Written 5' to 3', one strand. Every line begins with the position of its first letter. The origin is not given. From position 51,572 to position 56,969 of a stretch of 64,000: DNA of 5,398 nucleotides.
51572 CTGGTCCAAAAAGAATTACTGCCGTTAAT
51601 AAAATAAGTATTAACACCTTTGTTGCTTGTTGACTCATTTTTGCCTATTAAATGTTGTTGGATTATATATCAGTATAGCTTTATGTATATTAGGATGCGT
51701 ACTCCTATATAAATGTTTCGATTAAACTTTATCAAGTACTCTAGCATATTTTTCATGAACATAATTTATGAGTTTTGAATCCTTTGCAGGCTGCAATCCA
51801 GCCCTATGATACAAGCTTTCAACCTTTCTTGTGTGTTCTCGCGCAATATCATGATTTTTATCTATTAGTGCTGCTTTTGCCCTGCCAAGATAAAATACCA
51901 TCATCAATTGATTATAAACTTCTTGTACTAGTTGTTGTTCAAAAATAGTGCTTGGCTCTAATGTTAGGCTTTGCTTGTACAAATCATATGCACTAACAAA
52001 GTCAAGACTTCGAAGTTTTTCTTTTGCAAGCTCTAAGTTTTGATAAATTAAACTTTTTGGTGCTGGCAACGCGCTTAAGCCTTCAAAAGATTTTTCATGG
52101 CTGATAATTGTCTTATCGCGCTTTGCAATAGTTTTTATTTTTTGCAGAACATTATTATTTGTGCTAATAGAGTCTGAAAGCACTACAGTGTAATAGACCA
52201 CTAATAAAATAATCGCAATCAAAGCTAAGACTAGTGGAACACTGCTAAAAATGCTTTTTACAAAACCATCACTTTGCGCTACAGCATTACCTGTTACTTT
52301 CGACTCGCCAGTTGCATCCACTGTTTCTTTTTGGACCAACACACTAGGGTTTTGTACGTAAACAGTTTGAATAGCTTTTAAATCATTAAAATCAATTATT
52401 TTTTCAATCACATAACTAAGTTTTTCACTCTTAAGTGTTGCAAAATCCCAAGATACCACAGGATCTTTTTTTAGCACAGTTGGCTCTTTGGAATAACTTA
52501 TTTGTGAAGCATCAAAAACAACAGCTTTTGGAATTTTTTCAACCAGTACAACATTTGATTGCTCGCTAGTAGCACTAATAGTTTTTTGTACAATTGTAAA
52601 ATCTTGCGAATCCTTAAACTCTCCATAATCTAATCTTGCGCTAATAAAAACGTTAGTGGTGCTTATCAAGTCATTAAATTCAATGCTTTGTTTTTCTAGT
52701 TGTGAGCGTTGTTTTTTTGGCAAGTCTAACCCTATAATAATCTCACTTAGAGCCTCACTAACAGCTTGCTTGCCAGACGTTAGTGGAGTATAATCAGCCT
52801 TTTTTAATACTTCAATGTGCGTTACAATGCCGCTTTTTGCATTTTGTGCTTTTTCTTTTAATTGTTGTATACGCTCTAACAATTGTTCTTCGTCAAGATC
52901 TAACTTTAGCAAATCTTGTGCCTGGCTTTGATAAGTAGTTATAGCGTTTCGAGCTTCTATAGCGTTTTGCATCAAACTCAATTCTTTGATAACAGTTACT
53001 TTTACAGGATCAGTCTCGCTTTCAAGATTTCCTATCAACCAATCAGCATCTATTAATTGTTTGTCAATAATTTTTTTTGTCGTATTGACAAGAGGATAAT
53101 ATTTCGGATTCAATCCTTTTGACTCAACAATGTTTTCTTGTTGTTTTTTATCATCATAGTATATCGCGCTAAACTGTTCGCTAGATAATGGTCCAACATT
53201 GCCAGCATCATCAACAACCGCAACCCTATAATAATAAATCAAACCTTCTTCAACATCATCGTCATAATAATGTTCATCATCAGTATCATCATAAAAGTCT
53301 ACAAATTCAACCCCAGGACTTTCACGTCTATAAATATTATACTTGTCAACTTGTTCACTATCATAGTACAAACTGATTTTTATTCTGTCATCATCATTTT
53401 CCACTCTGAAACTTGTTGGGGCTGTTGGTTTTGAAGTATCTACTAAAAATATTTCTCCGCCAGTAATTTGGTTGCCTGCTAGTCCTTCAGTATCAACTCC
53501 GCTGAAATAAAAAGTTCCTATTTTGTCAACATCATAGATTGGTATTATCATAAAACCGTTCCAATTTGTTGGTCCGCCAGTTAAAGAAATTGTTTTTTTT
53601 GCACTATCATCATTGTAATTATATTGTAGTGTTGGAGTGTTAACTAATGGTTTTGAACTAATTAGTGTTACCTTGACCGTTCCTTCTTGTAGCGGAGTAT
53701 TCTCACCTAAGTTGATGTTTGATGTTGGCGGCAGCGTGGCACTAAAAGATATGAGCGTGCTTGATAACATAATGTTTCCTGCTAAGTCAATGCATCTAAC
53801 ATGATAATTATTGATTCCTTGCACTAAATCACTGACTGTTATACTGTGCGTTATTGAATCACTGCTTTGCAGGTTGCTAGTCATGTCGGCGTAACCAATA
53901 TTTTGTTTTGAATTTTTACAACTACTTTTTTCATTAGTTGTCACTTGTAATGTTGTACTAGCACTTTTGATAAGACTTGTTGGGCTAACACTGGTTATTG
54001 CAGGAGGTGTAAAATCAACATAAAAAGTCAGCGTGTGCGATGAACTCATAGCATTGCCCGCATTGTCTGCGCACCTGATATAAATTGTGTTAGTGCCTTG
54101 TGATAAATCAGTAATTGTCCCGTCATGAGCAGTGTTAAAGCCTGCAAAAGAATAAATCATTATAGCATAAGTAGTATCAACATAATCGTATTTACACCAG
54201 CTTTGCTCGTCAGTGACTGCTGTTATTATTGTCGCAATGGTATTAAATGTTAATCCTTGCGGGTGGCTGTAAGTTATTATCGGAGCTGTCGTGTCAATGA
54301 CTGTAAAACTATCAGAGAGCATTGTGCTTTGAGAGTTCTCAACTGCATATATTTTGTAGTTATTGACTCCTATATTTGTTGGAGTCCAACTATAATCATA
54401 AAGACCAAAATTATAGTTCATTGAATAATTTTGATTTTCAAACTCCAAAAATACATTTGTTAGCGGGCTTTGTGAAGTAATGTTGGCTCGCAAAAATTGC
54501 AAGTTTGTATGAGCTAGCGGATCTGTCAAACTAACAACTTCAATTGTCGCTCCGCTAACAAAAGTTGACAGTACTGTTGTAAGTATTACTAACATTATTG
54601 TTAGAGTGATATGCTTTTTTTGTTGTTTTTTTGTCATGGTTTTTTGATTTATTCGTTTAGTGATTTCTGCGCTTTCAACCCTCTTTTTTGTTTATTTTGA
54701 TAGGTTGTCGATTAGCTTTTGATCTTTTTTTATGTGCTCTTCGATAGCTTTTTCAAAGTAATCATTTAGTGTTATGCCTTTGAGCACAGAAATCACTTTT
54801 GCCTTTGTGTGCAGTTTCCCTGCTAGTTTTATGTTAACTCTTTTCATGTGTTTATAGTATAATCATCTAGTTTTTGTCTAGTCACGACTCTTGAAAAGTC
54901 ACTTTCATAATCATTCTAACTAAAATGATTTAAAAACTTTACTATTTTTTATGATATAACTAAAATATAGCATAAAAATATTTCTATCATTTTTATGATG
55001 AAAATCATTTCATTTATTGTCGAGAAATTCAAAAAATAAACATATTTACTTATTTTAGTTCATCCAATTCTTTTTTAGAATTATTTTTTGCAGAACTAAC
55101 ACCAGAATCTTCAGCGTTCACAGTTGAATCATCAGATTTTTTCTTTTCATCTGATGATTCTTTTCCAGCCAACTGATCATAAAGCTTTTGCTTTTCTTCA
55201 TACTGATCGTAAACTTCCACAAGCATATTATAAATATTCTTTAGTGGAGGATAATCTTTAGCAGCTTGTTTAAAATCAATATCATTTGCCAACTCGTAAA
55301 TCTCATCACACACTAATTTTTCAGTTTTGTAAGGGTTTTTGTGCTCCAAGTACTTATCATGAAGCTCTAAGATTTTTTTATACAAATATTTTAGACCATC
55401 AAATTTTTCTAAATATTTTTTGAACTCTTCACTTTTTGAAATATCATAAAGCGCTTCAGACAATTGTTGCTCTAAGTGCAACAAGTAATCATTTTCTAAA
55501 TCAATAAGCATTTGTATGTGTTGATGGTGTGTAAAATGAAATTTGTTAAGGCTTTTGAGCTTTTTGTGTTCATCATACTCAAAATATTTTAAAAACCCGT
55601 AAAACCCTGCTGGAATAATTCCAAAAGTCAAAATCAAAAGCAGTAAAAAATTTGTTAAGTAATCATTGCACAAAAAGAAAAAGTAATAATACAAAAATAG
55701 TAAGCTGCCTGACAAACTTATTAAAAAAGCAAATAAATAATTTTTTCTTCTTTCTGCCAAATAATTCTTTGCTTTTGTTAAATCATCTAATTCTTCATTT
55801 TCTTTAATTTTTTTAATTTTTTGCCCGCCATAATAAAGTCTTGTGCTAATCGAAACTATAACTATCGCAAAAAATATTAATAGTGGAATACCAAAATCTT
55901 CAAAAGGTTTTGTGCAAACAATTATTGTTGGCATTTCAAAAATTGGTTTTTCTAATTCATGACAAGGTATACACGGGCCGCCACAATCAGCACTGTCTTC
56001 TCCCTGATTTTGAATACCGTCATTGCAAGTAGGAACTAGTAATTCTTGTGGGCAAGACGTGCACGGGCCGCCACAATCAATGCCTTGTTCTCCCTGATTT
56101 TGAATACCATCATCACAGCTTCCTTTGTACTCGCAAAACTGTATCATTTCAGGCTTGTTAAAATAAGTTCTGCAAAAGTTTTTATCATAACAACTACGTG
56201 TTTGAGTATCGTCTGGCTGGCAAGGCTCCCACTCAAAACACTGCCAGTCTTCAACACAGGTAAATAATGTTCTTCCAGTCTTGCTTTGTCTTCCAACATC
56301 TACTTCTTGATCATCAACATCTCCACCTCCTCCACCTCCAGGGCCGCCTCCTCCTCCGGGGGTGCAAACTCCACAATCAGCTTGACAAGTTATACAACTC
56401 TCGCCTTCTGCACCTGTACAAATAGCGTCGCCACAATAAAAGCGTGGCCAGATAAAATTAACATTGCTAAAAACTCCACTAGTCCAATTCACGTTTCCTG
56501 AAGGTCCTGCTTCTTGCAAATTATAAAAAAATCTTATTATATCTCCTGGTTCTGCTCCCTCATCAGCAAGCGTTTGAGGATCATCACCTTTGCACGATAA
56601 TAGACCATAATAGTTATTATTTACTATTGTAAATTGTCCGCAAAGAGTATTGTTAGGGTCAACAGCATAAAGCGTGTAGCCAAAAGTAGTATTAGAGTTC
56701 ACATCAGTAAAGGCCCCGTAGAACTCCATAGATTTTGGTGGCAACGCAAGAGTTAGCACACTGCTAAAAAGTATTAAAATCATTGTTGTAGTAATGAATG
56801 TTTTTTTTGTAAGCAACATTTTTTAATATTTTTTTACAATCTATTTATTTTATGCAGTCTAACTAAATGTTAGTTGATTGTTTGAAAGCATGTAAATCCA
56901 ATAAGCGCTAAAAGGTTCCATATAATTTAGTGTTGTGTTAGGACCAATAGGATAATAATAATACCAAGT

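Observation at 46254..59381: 13-kb co-oriented cluster of seven secreted or membrane-anchored, sequon-dense proteins with shared domains: candidate cell-surface or host-contact apparatus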

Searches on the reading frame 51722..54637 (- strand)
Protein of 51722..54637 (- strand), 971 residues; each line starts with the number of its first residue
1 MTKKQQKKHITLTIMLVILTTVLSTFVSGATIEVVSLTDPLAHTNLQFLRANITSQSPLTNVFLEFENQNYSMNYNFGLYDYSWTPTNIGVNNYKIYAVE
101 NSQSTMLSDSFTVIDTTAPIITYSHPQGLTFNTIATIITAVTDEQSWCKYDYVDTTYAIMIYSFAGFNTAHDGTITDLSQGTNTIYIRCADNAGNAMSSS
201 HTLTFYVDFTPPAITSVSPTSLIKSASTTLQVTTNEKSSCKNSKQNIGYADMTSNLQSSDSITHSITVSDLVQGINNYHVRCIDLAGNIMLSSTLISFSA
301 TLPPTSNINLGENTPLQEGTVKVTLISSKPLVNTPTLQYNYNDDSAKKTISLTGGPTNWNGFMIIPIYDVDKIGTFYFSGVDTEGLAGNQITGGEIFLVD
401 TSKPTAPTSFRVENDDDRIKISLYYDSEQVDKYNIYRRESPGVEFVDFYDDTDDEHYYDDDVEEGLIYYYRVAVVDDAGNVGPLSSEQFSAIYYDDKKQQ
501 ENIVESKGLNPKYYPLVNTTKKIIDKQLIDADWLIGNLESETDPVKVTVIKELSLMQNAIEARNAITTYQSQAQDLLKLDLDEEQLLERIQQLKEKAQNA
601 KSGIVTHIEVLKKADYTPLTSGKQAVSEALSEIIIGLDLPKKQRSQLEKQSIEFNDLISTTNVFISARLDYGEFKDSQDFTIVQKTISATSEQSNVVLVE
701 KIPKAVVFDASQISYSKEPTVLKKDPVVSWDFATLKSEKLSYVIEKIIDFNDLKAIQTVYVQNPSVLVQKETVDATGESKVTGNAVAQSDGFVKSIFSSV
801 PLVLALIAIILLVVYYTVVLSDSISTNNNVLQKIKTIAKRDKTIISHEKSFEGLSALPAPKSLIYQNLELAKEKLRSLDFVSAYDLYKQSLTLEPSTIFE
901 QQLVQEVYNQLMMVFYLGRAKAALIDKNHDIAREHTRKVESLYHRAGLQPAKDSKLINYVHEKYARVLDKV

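Call 5: search_protein_families(library=pfam, proteins=[window:51722-54637:-], max_evalue=1)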
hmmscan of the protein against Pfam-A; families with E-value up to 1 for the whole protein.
window:51722-54637:- (971 aa): 5 families
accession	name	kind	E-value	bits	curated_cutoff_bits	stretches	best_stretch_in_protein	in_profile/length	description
PF19077.6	Big_13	-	6.5e-06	27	27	1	176-208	70-101/102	Bacterial Ig-like domain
PF09136.16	Glucodextran_B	-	0.015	15.6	27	1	176-204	52-80/83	Glucodextranase, domain B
PF13750.12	Big_3_3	-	0.084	13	27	0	176-218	10-52/157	Bacterial Ig-like domain (group 3)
PF07705.17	CARDB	-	0.23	12.1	22.7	0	183-240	21-73/101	CARDB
PF22451.2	NirdL-like_HTH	-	0.34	11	27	1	578-596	25-43/47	Siroheme decarboxylase NirDL-like HTH domain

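Call 14: search_protein_families(library=ncbifam, proteins=[window:51722-54637:-], max_evalue=0.1)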
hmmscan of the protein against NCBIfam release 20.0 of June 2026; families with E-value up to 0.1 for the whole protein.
window:51722-54637:- (971 aa): 2 families
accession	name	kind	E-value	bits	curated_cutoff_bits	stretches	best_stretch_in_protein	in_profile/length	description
NF047446.1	barrel_OmpL47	domain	0.00082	19.8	40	0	175-207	37-68/68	OmpL47-type beta-barrel domain-containing protein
NF045522.1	MXAN_2561_fam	equivalog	0.0042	16.6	150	1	400-487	165-253/304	MXAN_2561 family MXYO-CTERM-anchored protein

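Call 67: search_solved_structures(query=window:51722-54637:-, max_evalue=1)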
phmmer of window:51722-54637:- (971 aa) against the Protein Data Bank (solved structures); distinct sequences matched with E-value up to 1: 4.
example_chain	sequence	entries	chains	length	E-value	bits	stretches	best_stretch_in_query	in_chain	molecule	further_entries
2pts_A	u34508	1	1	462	0.47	11.9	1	563-649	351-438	Adenylosuccinate lyase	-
2ptq_A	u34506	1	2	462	0.47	11.9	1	563-649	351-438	Adenylosuccinate lyase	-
2ptr_A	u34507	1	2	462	0.47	11.9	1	563-649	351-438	Adenylosuccinate lyase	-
3gzh_A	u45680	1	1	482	0.51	11.8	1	563-649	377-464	Adenylosuccinate lyase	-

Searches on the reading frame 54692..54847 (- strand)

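Call 14: search_protein_families(library=ncbifam, proteins=[window:54692-54847:-], max_evalue=0.1)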
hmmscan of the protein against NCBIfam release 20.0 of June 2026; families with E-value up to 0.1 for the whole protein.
window:54692-54847:- (51 aa): 2 families
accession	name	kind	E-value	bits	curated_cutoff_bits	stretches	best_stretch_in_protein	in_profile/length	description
NF033663.1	AceI_fam_PACE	equivalog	0.033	14.3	180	1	4-38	32-66/136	AceI family chlorhexidine efflux PACE transporter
TIGR03376.1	glycerol3P_DH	equivalog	0.081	12.1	285.5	1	2-36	96-134/342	glycerol-3-phosphate dehydrogenase (NAD(+))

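Call 40: search_protein_families(library=pfam, proteins=[window:54692-54847:-], max_evalue=0.01)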
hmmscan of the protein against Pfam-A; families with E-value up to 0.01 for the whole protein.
window:54692-54847:- (51 aa): 0 families

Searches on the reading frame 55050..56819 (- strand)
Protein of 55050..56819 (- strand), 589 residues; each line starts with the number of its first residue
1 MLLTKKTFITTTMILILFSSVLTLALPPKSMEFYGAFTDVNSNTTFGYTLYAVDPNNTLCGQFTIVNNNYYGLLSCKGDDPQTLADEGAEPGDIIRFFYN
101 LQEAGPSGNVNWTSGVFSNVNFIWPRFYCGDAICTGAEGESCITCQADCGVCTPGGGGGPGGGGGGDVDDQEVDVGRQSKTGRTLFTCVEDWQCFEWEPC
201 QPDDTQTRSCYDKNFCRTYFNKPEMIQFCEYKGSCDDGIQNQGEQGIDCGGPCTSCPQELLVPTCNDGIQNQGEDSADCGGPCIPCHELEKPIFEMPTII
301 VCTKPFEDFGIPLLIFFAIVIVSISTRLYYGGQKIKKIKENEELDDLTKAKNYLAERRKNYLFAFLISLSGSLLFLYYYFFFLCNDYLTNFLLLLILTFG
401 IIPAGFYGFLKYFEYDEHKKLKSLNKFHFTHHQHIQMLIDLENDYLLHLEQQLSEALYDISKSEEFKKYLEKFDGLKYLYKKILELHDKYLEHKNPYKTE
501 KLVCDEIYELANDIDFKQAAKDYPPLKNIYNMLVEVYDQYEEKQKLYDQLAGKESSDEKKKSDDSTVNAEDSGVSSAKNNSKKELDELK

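Call 5: search_protein_families(library=pfam, proteins=[window:55050-56819:-], max_evalue=1)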
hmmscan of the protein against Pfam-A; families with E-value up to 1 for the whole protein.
window:55050-56819:- (589 aa): 2 families
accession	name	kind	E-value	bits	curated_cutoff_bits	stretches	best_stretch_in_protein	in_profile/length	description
PF10453.14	NUFIP1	-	0.11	12.8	23.3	1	333-364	4-35/53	FMR1-interacting protein 1 (NUFIP1)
PF13800.11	Sigma_reg_N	-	0.12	13.1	26.3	0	387-423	12-48/91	Sigma factor regulator N-terminal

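Call 14: search_protein_families(library=ncbifam, proteins=[window:55050-56819:-], max_evalue=0.1)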
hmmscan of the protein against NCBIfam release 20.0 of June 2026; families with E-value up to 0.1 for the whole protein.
window:55050-56819:- (589 aa): 0 families
